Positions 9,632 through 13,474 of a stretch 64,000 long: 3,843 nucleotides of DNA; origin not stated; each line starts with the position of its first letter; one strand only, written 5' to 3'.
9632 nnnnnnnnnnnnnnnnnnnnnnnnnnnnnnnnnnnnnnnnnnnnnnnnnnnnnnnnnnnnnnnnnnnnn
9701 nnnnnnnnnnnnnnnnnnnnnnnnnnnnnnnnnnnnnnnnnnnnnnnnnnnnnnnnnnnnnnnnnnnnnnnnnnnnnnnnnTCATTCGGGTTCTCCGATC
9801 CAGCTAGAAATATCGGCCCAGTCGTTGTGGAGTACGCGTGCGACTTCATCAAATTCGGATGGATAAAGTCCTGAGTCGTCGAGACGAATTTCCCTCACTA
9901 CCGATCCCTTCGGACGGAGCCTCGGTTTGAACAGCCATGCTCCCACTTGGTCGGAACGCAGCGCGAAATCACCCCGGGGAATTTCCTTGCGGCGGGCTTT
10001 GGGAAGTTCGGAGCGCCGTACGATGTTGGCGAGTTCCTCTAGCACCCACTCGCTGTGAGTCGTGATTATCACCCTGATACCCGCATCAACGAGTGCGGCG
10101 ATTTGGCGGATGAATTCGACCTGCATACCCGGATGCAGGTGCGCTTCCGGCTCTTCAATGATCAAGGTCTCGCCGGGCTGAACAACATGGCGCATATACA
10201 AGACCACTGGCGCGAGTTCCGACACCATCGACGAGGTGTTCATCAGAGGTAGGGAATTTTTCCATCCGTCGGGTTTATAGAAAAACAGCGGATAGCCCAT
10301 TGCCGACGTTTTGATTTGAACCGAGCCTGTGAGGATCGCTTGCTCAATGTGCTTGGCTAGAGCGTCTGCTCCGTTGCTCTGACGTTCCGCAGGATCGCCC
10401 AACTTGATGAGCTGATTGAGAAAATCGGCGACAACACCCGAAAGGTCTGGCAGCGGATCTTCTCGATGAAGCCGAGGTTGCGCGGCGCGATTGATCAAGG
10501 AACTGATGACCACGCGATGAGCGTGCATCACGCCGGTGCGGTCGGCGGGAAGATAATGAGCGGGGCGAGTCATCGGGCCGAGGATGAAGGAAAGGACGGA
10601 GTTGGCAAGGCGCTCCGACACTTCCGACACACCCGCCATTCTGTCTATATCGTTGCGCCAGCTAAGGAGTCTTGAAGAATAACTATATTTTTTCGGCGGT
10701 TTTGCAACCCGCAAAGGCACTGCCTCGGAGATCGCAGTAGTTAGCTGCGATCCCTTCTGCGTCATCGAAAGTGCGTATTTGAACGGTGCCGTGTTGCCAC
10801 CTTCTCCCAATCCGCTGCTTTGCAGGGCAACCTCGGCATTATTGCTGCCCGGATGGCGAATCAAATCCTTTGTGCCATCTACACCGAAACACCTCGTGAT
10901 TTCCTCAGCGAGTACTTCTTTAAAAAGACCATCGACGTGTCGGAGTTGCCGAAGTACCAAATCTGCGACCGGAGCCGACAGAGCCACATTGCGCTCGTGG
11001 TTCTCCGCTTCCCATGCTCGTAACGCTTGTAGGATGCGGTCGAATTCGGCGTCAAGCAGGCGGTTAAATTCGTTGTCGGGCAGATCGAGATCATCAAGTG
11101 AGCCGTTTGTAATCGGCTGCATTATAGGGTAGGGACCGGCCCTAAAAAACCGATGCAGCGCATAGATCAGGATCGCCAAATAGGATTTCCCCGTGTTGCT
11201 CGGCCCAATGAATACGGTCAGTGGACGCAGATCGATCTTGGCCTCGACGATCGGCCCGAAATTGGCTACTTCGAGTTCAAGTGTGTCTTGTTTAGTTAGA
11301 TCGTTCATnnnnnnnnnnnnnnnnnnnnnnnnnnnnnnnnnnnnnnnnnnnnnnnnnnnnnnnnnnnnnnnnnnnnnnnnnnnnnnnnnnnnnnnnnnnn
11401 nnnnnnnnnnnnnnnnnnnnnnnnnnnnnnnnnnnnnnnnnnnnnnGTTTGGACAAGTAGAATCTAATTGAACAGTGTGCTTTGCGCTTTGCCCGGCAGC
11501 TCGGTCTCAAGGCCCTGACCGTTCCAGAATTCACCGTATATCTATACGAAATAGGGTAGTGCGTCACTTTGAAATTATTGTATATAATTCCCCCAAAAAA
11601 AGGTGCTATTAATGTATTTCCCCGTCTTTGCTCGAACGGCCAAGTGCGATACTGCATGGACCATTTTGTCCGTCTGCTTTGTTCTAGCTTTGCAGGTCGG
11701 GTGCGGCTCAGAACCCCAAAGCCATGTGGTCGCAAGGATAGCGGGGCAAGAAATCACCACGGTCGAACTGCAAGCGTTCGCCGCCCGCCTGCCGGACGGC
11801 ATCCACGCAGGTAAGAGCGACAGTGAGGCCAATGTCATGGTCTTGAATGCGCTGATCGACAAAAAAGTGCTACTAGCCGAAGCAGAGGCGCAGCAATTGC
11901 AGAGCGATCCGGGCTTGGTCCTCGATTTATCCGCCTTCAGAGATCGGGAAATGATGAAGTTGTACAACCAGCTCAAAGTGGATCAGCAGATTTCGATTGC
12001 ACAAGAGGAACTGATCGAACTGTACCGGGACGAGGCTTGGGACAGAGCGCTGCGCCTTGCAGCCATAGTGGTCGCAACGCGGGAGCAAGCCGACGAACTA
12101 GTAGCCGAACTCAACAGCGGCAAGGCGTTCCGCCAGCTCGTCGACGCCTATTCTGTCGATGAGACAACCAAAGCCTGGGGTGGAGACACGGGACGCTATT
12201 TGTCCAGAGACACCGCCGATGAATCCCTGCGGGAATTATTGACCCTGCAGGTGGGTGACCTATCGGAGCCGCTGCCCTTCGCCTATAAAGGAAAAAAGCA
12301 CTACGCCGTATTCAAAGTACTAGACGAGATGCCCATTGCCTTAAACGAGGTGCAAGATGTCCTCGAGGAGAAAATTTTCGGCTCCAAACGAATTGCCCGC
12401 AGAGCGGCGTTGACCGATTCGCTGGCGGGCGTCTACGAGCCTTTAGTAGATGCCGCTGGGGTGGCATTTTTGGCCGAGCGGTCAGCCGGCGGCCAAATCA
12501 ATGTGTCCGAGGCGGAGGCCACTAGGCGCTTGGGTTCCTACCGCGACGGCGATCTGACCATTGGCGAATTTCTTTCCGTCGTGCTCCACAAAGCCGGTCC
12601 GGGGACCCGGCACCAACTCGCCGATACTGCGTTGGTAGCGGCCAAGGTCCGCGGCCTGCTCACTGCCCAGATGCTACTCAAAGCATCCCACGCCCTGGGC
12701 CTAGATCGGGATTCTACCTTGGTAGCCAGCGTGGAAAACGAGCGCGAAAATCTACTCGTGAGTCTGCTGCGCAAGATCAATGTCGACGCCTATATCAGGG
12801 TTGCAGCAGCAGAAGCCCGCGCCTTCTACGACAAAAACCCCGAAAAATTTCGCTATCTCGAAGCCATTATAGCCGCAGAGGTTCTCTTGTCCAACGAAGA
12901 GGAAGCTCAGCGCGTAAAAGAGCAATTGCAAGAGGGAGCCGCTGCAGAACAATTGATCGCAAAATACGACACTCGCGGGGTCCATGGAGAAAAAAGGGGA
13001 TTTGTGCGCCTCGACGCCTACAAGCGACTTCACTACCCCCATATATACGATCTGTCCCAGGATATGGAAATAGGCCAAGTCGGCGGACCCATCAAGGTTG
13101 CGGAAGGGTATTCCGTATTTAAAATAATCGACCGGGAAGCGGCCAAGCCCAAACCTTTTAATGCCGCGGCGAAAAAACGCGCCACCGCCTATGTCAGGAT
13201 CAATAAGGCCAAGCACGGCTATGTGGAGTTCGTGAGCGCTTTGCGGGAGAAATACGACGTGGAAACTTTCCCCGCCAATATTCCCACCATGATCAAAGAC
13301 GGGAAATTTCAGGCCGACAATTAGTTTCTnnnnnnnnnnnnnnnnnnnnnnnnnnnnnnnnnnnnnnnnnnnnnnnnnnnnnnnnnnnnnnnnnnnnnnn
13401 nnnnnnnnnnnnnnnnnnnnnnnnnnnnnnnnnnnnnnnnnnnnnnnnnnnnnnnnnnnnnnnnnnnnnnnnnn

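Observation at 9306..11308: ABC-type ATPase + 159-aa PD-(D/E)xK-like protein translationally welded onto a DUF1156 methyltransferase: candidate unnamed restriction module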

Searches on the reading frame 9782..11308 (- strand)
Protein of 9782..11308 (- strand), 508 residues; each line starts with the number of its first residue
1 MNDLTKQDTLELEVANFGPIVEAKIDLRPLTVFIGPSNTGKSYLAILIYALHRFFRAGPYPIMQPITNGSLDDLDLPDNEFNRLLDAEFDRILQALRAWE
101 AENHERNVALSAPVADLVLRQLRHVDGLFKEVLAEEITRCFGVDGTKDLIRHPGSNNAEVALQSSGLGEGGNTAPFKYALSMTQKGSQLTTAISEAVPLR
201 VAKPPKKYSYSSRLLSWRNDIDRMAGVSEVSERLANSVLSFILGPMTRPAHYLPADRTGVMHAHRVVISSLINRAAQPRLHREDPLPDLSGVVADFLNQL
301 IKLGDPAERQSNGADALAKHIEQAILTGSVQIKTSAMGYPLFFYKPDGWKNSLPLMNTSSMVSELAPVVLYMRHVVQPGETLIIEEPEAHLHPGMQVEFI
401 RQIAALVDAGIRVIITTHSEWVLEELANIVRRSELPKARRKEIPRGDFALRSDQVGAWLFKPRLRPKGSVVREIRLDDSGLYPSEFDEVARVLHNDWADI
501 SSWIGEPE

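Call 5: search_protein_families(library=pfam, proteins=[window:9782-11308:-], max_evalue=0.01)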
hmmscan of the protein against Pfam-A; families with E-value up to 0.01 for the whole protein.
window:9782-11308:- (508 aa): 2 families
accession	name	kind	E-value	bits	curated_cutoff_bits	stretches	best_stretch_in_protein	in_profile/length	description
PF13175.12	AAA_15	-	5.6e-24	85.9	32.1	2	312-422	265-373/374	AAA ATPase domain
PF13304.12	AAA_21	-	5.6e-12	46.8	27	1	359-419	239-299/304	AAA domain, putative AbiEii toxin, Type IV TA system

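Call 6: search_protein_families(library=padloc, proteins=[window:9782-11308:-], max_evalue=0.01)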
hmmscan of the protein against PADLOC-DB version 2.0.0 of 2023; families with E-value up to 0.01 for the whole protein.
window:9782-11308:- (508 aa): 111 families (the best 25 are shown)
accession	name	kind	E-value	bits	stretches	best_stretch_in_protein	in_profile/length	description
PDLC04033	PD-T4-4_A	-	1.2e-35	121.6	2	288-491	237-445/460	-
PDLC04664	PDC-M47A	-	1.2e-27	95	2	342-430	285-373/461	-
PDLC04032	PD-T4-4_A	-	1.1e-25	88.6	2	345-491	313-456/474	-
PDLC02979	AriA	-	1.9e-25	88.5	2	319-422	265-372/373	-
PDLC03878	NsnB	-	7.6e-24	83.1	1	12-436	5-294/345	-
PDLC04710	PDC-M56A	-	1.4e-16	58.5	2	350-426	204-288/382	-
PDLC04214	HEC-02A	-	1.3e-15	55.5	2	310-434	174-293/338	-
PDLC02980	AriA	-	5e-15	54.2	1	314-419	220-299/304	-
PDLC04179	HEC-01A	-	8.2e-13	46.2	2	378-427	359-409/459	-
PDLC00065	GajA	-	2.1e-12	44.6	1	381-425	336-389/670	AAA ATPase domain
PDLC00096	GajA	-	1.7e-11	41.6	1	380-420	290-334/630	AAA ATPase domain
PDLC02358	Old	-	4.4e-11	40.3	2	380-424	286-330/578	Old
PDLC00091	GajA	-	4.8e-11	40.2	1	379-420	297-339/627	AAA ATPase domain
PDLC00064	GajA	-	6e-11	40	1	351-420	102-170/464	AAA ATPase domain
PDLC00063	GajA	-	1.1e-10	38.8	1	381-425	347-402/679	AAA ATPase domain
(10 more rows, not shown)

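Call 7: search_protein_families(library=ncbifam, proteins=[window:9782-11308:-], max_evalue=0.1)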
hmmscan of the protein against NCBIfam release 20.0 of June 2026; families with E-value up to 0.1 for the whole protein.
window:9782-11308:- (508 aa): 14 families
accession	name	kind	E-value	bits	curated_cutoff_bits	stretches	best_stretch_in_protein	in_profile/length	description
NF041760.1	PtuA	equivalog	0.0001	21.4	500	1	383-426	381-423/524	retron Ec78 anti-phage system effector ATPase PtuA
NF038234.1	retron_eff_Eco8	equivalog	0.00046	18.9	250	1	373-426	269-328/679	retron Eco8 family effector endonuclease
TIGR02673.1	FtsE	equivalog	0.00079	19.1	264.85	1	373-426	150-203/214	cell division ATP-binding protein FtsE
NF047739.1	antiphage_MADS3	equivalog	0.0016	17.6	420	0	377-425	335-381/427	methylation-associated defense system AAA family ATPase MAD3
TIGR02857.1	CydD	equivalog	0.0057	15.6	435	1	373-430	471-527/529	thiol reductant ABC exporter subunit CydD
NF007027.0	PRK09493.1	equivalog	0.011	15.1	379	0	380-419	156-195/240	glutamine ABC transporter ATP-binding protein GlnQ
TIGR04435.1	restrict_AAA_1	hypoth_equivalog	0.011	14.4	300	1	382-423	422-470/568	restriction system-associated AAA family ATPase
TIGR01166.1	cbiO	subfamily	0.014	14.8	211.8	1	379-418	146-185/190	cobalt ABC transporter, ATP-binding protein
TIGR03873.1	F420-0_ABC_ATP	hypoth_equivalog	0.016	14.5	372.4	0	373-418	150-195/256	putative F420-0 ABC transporter ATP-binding protein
NF008338.0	PRK11124.1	equivalog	0.036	13.6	369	0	377-425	158-206/242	arginine ABC transporter ATP-binding protein ArtP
TIGR03608.1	L_ocin_972_ABC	subfamily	0.038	13.5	254.85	1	372-430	146-204/206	putative bacteriocin export ABC transporter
NF011967.0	PRK15439.1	equivalog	0.05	12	586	1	368-430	148-210/510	autoinducer 2 ABC transporter ATP-binding protein LsrA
NF010159.0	PRK13638.1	equivalog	0.094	12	489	0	379-430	155-206/271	energy-coupling factor ABC transporter ATP-binding protein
TIGR04521.1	ECF_ATPase_2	equivalog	0.096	11.8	330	0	380-427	164-209/279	energy-coupling factor transporter ATPase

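Call 34: find_homologous_proteins(query=window:9782-11308:-, max_evalue=0.001)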
Query window:9782-11308:- (508 aa): 6060 proteins with E <= 0.001 among 8000 candidates; the best 120 are listed.
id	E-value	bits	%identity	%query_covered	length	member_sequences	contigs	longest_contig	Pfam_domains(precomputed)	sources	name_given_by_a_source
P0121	0.0e+0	1143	100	100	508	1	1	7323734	PF13175.13,PF13304.13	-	-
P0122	0.0e+0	1119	98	100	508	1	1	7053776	PF13175.13,PF13304.13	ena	-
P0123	0.0e+0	1115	97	100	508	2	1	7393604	PF13175.13,PF13304.13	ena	-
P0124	0.0e+0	1113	97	100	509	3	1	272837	PF13175.13,PF13304.13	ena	-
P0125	0.0e+0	1011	89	100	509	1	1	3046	PF13175.13,PF13304.13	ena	-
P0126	9.6e-295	996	88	100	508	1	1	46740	PF13175.13,PF13304.13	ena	-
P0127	2.0e-288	975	87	100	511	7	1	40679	PF13175.13,PF13304.13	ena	-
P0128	2.3e-286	968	86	98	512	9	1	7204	PF13175.13,PF13304.13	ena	-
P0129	3.8e-286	967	86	98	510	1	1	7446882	PF13175.13,PF13304.13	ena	-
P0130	6.3e-285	963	85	99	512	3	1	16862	PF13175.13,PF13304.13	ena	-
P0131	6.4e-285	963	86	99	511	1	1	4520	PF13175.13,PF13304.13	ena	-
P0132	2.1e-283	958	85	99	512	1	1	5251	PF13175.13,PF13304.13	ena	-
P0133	8.1e-279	943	84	98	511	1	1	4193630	PF13175.13,PF13304.13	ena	-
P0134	2.2e-276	935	83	100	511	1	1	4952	PF13175.13,PF13304.13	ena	-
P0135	9.1e-276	933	83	99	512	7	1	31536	PF13175.13,PF13304.13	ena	-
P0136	9.6e-276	933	83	99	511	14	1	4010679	PF13175.13,PF13304.13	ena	-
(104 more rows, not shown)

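Call 35: find_encoding_contigs(protein=P0129, flank=10000, max_places=3)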
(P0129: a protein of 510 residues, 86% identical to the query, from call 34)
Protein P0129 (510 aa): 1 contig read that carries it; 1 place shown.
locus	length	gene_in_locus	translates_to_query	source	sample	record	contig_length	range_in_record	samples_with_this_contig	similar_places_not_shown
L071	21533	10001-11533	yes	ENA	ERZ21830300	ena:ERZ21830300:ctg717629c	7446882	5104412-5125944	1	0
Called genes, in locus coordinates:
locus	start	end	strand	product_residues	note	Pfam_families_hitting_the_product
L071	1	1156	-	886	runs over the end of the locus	-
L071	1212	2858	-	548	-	PF00639:Rotamase (faint), PF13145:Rotamase_2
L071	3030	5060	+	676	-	PF26099:DUF8034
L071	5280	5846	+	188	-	PF01467:CTP_transf_like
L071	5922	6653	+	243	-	PF07719:TPR_2 (faint), PF13428:TPR_14 (faint), PF12895:ANAPC3 (weak), PF14559:TPR_19 (weak), PF13174:TPR_6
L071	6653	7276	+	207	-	-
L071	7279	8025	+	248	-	PF13512:TPR_18 (faint), PF13525:YfiO, PF07719:TPR_2 (faint), PF13174:TPR_6 (faint), PF13181:TPR_8 (faint), PF13428:TPR_14 (faint), PF13432:TPR_16 (weak), PF24575:TPR_Slam (faint), +1 more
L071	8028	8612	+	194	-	PF01467:CTP_transf_like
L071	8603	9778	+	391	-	PF00291:PALP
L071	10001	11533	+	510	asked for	PF13175:AAA_15, PF13304:AAA_21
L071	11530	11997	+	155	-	-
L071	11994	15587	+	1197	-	PF06634:DUF1156, PF01797:Y1_Tnp (weak)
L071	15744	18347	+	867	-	PF02463:SMC_N (faint), PF13166:AAA_13, PF13304:AAA_21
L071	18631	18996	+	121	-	PF13175:AAA_15 (weak)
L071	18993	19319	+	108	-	PF01909:NTP_transf_2, PF18765:Polbeta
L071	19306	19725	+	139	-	PF05168:HEPN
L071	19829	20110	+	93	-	PF04255:DUF433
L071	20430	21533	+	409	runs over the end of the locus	PF04326:SLFN_AlbA_2, PF13749:HATPase_c_4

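Call 36: find_encoding_contigs(protein=P0136, flank=10000, max_places=3)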
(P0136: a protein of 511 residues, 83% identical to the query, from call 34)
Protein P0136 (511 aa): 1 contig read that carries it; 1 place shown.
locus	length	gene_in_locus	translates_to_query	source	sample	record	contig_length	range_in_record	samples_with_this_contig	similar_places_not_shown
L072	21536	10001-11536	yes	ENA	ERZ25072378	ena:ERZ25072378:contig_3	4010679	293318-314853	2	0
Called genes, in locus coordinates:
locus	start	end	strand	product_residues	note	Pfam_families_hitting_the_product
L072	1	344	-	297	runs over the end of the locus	PF05721:PhyH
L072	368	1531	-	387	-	PF13173:AAA_14, PF13635:DUF4143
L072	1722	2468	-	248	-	PF05721:PhyH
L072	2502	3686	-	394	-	PF13527:Acetyltransf_9, PF13530:SCP2_2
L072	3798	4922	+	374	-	PF13088:BNR_2 (faint), PF02012:BNR (faint)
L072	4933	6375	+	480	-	PF00884:Sulfatase, PF01663:Phosphodiest (faint), PF16347:SGSH_C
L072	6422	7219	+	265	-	PF00106:adh_short, PF08659:KR, PF13561:adh_short_C2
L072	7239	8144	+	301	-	PF05721:PhyH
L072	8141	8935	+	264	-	PF05721:PhyH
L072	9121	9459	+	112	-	-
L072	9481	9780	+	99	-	PF01936:NYN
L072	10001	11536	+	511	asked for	PF13175:AAA_15, PF13304:AAA_21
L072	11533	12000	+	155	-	-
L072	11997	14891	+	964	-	PF06634:DUF1156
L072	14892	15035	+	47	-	-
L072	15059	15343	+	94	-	PF04255:DUF433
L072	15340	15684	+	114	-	PF18480:DUF5615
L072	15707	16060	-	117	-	-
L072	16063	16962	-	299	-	-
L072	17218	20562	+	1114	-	PF18731:HEPN_Swt1, PF04465:DUF499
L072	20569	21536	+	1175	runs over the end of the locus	PF00176:SNF2-rel_dom, PF00270:DEAD, PF04851:ResIII, PF00271:Helicase_C, PF13020:NOV_C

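Call 55: search_solved_structures(query=window:9782-11308:-, max_evalue=0.001)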
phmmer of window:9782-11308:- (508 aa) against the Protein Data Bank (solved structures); distinct sequences matched with E-value up to 0.001: 1.
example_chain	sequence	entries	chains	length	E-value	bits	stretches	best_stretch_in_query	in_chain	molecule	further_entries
6p74_A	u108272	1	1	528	0.00038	22.4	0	377-420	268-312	Putative ATP-dependent endonuclease of the OLD family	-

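Call 66: predict_structure(alignment_id=A3)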
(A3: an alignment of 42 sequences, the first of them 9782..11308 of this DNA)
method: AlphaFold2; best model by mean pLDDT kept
length: 508 residues; sequences in the alignment: 42
mean_pLDDT: 69.2   pTM: 0.74
mean pLDDT of the five models: 69.2, 65.2, 64.8, 61.2, 58.1
residues with pLDDT >= 90: 48; 70-90: 240; 50-70: 98; < 50: 122
segments of 3 or more residues with pLDDT < 50: 1-7, 64-81, 167-171, 257-275, 277-287, 304-330, 338-342, 354-366, 495-508
pLDDT, mean of each block of 10 residues (from residue 1): 45 91 90 84 91 80 42 39 75 90 81 84 73 87 80 77 64 74 83 81 81 85 81 85 83 62 45 46 48 65 46 43 43 52 51 45 49 70 76 68 81 86 81 75 65 88 82 73 64 52 40
secondary structure, 60 per line:
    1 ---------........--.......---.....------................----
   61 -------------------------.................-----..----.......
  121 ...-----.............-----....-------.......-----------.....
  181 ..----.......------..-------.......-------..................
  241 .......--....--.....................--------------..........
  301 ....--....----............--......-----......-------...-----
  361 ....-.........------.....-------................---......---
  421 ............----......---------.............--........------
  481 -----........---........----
elements in order: E10-17 E20-26 E30-34 H41-56 H86-102 H114-123 H129-141 E158-164 E176-182 E187-193 H209-215 H223-247 E250-253 H256-276 H291-304 H307-310 H315-326 E329-334 E340-345 E353-355 H361-364 H366-374 E381-385 H393-408 E412-417 H421-432 H437-442 E455-464 E467-474 H486-493 H497-504

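Call 71: fold_search(model_id=the predicted structure, library=pdb)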
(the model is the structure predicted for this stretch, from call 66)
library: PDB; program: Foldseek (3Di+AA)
matches with E <= 10: 1007; with E <= 0.001: 182
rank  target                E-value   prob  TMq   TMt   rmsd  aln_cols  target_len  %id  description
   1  9n69_D                4.7e-11  1.00  0.30  0.35  16.5       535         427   13  Structure of the retron IA complex with HNH nuclease in the "down" orientation (released 2025-04-23)
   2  9n69_B                3.9e-10  1.00  0.30  0.30  20.4       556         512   12  Structure of the retron IA complex with HNH nuclease in the "down" orientation (released 2025-04-23)
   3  9n69_C                4.4e-10  1.00  0.29  0.32  21.4       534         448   13  Structure of the retron IA complex with HNH nuclease in the "down" orientation (released 2025-04-23)
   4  9n6c_D                6.9e-10  1.00  0.31  0.36  16.2       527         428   13  Structure of the Retron IA Complex without the HNH Nuclease (released 2025-04-23)
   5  9n6b_B                8.2e-10  1.00  0.31  0.30  19.4       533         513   13  Structure of the retron IA complex with HNH nuclease in the "up" orientation (released 2025-04-23)
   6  9n6c_B                1.0e-09  1.00  0.32  0.37  20.8       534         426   13  Structure of the Retron IA Complex without the HNH Nuclease (released 2025-04-23)
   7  9kjy_E                1.4e-09  1.00  0.34  0.34  15.9       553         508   14  Cryo-EM structure of the Retron-Eco7 complex (state 2) (released 2025-11-12)
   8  4aby_C                1.9e-09  1.00  0.30  0.40  17.5       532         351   14  Crystal structure of Deinococcus radiodurans RecN head domain (released 2012-12-12)
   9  9n6b_C                2.4e-09  1.00  0.33  0.37  22.5       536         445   12  Structure of the retron IA complex with HNH nuclease in the "up" orientation (released 2025-04-23)
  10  9n69_A                2.5e-09  1.00  0.26  0.26  18.4       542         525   13  Structure of the retron IA complex with HNH nuclease in the "down" orientation (released 2025-04-23)
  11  9kjx_E                2.7e-09  1.00  0.36  0.36  16.3       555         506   14  Cryo-EM structure of the Retron-Eco7 complex (state 1) (released 2025-11-12)
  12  9n6c_C                3.5e-09  1.00  0.31  0.34  20.1       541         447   13  Structure of the Retron IA Complex without the HNH Nuclease (released 2025-04-23)
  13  9l7p_A                3.9e-09  1.00  0.31  0.30  17.7       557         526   14  Cryo-EM structure of retron Ec78 system complex (released 2025-12-10)
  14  9l7p_D                3.9e-09  1.00  0.28  0.32  19.3       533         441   13  Cryo-EM structure of retron Ec78 system complex (released 2025-12-10)
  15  9e91_A                8.1e-09  1.00  0.27  0.33  14.5       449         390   12  Ec83 Retron PtuA Dimer bound to ATP (released 2025-07-02)
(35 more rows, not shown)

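Call 81: search_protein_families(library=pfam, proteins=[L072:11533-12000:+], max_evalue=0.001)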
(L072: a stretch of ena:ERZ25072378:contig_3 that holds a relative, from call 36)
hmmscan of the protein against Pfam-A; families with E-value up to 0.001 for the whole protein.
L072:11533-12000:+ (155 aa): 0 families

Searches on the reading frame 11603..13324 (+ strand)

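Call 81: search_protein_families(library=pfam, proteins=[window:11603-13324:+], max_evalue=0.001)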
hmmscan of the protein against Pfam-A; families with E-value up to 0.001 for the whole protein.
window:11603-13324:+ (573 aa): 4 families
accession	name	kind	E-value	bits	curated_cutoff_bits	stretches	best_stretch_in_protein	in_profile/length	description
PF13145.12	Rotamase_2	-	5.3e-16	60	27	1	401-522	2-119/121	PPIC-type PPIASE domain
PF00639.27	Rotamase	-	8.2e-13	49.6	21.7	1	158-237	17-93/97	PPIC-type PPIASE domain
PF13616.12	Rotamase_3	-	9.3e-08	33.1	22.5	1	159-223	36-100/116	PPIC-type PPIASE domain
PF13624.11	SurA_N_3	-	0.00061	20.1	27.2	0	21-102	20-109/162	SurA-like N-terminal domain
